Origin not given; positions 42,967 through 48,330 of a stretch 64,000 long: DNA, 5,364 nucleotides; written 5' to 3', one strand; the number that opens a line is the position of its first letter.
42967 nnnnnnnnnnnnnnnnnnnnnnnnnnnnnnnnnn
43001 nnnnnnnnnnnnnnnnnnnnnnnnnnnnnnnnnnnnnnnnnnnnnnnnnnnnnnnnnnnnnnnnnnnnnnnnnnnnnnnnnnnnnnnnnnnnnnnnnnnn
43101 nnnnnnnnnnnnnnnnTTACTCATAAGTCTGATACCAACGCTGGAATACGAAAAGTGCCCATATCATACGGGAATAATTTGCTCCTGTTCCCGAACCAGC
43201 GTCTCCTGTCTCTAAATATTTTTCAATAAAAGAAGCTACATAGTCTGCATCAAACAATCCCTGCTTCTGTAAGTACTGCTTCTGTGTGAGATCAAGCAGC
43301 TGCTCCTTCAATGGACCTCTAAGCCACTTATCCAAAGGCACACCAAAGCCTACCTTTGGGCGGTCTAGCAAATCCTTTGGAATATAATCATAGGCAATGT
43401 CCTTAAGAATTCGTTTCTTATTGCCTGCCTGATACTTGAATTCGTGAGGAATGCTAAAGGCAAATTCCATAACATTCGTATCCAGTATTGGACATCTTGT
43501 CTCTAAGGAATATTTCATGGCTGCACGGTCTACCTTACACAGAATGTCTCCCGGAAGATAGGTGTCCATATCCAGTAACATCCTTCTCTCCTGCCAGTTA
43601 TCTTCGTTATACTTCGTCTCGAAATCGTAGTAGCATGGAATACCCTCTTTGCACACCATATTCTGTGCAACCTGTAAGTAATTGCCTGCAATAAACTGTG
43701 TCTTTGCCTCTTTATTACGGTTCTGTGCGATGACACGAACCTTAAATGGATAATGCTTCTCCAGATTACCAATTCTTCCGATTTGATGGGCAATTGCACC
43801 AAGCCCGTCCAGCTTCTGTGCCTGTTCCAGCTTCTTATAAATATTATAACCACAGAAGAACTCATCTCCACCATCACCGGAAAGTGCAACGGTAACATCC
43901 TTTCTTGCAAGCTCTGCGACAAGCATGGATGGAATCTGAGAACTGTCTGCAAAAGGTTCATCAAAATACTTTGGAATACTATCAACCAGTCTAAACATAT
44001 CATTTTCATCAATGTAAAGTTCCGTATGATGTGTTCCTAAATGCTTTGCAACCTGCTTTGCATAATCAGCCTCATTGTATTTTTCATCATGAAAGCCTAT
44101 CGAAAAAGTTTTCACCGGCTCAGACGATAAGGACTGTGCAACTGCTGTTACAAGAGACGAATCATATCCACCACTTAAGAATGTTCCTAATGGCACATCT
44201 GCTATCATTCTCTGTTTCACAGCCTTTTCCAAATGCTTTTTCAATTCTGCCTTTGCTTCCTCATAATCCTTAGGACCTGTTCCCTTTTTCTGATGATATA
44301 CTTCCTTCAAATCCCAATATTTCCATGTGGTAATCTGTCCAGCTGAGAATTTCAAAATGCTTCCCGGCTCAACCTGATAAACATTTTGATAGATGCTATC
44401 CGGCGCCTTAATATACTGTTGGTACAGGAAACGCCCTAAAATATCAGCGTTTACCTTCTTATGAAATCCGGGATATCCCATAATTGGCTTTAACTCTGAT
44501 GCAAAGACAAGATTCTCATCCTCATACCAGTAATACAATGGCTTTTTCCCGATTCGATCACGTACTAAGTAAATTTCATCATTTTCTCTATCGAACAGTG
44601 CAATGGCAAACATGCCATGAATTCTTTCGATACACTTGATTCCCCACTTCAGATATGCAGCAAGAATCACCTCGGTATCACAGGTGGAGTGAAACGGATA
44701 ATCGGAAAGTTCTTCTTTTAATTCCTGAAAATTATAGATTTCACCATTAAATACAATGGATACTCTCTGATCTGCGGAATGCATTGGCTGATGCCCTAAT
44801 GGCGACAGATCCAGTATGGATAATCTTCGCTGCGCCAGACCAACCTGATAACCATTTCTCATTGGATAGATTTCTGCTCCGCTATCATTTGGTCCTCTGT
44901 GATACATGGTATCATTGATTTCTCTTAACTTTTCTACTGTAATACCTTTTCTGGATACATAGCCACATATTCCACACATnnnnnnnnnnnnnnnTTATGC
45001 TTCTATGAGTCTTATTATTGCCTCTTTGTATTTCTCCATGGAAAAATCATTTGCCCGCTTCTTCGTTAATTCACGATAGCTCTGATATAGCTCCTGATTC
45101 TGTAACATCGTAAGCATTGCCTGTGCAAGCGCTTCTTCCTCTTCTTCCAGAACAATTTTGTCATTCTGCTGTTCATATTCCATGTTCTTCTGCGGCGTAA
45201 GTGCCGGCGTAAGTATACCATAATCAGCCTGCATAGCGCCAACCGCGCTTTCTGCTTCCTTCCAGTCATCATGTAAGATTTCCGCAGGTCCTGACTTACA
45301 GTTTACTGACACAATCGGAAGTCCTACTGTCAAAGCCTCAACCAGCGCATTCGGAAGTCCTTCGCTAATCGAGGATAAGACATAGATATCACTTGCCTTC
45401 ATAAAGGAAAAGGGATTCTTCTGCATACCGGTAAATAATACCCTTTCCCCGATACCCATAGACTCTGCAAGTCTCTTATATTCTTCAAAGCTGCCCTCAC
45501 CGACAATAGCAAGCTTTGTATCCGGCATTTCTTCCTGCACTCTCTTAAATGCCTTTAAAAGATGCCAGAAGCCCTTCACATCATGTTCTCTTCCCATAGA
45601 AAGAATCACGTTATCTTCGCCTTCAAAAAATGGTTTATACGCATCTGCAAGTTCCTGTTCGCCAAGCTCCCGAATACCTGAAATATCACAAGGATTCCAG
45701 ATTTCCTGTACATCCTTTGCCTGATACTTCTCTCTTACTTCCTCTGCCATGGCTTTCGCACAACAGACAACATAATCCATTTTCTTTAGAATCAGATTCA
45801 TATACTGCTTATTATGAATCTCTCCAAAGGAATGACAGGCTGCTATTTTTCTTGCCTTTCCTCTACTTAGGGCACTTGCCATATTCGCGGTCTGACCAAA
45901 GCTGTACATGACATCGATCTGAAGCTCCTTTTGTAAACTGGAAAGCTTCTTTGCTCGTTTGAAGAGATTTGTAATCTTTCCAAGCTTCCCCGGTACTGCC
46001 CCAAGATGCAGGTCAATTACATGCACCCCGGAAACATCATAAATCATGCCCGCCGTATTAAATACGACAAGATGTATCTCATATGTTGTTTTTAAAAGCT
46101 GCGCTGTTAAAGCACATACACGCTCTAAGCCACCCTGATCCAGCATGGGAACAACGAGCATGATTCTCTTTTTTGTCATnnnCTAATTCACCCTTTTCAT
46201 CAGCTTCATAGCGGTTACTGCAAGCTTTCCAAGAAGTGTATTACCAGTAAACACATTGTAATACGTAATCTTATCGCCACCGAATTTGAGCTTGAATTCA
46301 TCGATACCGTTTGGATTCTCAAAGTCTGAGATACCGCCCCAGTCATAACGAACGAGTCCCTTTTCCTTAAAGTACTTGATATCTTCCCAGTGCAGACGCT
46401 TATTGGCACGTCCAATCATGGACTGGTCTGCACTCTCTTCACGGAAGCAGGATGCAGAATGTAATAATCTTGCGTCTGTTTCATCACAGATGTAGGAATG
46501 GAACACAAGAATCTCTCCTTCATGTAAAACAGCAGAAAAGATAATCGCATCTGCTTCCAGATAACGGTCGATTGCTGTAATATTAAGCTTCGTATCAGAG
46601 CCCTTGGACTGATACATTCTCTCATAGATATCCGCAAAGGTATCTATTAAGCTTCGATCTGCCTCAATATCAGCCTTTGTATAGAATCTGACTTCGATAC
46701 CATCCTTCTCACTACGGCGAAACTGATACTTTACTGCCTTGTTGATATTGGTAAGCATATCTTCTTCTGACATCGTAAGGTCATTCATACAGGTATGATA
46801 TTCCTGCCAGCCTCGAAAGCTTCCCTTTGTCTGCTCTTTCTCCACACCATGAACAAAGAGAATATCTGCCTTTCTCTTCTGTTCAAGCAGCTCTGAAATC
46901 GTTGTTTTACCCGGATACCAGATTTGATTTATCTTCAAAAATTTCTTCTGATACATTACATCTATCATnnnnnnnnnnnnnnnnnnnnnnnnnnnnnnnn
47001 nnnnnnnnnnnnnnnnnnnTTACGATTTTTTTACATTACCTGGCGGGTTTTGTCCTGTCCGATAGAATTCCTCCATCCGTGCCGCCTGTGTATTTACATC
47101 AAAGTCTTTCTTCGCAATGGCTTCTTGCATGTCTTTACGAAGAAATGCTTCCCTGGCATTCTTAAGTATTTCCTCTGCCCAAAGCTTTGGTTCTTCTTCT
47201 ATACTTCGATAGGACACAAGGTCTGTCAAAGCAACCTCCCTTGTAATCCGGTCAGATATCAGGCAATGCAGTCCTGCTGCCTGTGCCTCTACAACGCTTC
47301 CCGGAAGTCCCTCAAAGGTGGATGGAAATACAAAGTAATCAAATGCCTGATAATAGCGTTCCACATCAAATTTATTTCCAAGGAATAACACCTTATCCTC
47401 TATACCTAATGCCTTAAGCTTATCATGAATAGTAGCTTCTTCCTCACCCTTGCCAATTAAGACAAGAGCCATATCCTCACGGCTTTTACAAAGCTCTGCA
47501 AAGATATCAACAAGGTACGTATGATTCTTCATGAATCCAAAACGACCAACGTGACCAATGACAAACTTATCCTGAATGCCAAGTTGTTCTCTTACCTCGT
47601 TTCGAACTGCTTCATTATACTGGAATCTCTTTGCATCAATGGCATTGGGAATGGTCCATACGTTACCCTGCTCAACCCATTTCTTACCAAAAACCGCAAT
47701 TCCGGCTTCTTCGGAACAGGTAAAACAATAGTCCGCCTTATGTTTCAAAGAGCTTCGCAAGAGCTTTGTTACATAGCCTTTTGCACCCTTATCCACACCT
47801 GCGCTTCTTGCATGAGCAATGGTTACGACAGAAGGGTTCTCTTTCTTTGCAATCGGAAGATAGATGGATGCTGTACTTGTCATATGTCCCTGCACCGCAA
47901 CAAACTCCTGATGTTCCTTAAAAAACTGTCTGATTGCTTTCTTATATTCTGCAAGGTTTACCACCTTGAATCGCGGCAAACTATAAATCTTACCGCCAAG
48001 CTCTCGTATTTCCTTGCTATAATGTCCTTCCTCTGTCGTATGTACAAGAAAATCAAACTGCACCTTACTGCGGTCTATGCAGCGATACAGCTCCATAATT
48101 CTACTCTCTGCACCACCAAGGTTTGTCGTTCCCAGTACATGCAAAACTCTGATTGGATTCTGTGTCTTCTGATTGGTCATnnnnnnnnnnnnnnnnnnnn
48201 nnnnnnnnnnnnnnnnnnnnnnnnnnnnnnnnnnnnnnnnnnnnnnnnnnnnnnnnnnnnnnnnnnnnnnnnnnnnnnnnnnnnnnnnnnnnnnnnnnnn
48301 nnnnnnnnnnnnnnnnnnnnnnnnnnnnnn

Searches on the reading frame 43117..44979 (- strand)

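Call 5: search_protein_families(library=pfam, proteins=[window:43117-44979:-])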
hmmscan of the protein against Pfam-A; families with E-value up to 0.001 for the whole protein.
window:43117-44979:- (620 aa): 5 families
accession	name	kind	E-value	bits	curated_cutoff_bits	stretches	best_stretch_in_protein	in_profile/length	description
PF00733.27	Asn_synthase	-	4.1e-100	336.3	21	1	245-617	1-354/354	Asparagine synthase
PF13537.11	GATase_7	-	7.9e-43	145.8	25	1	51-166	2-121/123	Glutamine amidotransferase domain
PF13522.11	GATase_6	-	9.9e-40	136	27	1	45-162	11-130/130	Glutamine amidotransferase domain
PF02540.23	NAD_synthase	-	3.3e-05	23.6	21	1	245-325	4-83/242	NAD synthase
PF06508.19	QueC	-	0.00012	22.2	22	1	267-324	5-61/210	Queuosine biosynthesis protein QueC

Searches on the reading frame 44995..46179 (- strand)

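Call 5: search_protein_families(library=pfam, proteins=[window:44995-46179:-])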
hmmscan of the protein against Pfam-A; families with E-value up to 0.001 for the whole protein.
window:44995-46179:- (394 aa): 4 families
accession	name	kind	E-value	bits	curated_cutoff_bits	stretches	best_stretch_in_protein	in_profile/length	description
PF00534.26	Glycos_transf_1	-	6.1e-30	104.4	26.4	1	185-304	11-133/172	Glycosyl transferases group 1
PF13692.12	Glyco_trans_1_4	-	2.3e-26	93.2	27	1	190-305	2-118/142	Glycosyl transferases group 1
PF13439.12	Glyco_transf_4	-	1.3e-10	42.1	28.5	1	16-166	2-168/170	Glycosyltransferase Family 4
PF20706.3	GT4-conflict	-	9.7e-07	28.5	26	1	131-317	144-328/385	Family 4 Glycosyltransferase in conflict systems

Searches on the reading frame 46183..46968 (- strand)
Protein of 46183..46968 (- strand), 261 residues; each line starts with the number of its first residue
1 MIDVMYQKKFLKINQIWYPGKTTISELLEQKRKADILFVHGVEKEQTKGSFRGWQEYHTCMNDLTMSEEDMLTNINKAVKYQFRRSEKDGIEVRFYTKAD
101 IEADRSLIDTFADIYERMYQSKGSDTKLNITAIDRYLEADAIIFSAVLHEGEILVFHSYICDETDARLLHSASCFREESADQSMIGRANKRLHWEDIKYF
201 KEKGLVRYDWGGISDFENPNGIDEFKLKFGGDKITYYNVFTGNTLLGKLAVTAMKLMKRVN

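Call 5: search_protein_families(library=pfam, proteins=[window:46183-46968:-])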
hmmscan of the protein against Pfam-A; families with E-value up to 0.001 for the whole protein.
window:46183-46968:- (261 aa): 2 families
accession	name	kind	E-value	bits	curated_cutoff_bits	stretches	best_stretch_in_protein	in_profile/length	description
PF02388.22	FemAB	-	8e-08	32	24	0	189-231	337-380/406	FemAB family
PF13480.13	Acetyltransf_6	-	0.00092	19.8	22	0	77-221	5-137/143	Acetyltransferase (GNAT) domain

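Call 14: search_protein_families(library=ncbifam, proteins=[window:46183-46968:-], max_evalue=0.00001)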
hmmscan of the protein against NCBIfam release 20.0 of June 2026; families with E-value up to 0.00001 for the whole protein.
window:46183-46968:- (261 aa): 0 families

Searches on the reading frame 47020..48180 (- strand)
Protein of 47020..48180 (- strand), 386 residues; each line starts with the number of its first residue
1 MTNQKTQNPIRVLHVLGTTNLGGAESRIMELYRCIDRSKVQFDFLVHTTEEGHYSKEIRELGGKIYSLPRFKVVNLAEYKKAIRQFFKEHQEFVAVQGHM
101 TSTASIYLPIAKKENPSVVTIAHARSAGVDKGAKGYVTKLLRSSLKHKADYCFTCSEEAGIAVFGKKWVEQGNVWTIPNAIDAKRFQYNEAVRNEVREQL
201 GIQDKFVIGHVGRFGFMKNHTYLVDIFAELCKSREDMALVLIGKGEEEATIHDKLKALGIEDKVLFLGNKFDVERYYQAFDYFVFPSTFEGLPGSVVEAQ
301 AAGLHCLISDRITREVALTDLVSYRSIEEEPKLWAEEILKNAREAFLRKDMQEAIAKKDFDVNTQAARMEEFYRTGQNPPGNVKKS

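Call 5: search_protein_families(library=pfam, proteins=[window:47020-48180:-])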
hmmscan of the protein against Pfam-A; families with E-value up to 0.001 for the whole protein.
window:47020-48180:- (386 aa): 4 families
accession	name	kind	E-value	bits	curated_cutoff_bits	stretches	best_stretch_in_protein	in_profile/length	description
PF00534.26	Glycos_transf_1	-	1e-26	93.9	26.4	1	193-355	2-169/172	Glycosyl transferases group 1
PF13692.12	Glyco_trans_1_4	-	2.6e-22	80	27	1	206-318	2-116/142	Glycosyl transferases group 1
PF13439.12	Glyco_transf_4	-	1.7e-10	41.6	28.5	1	22-185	2-170/170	Glycosyltransferase Family 4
PF13579.12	Glyco_trans_4_4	-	1.8e-05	25.5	29.7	1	22-179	1-157/158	Glycosyl transferase 4-like domain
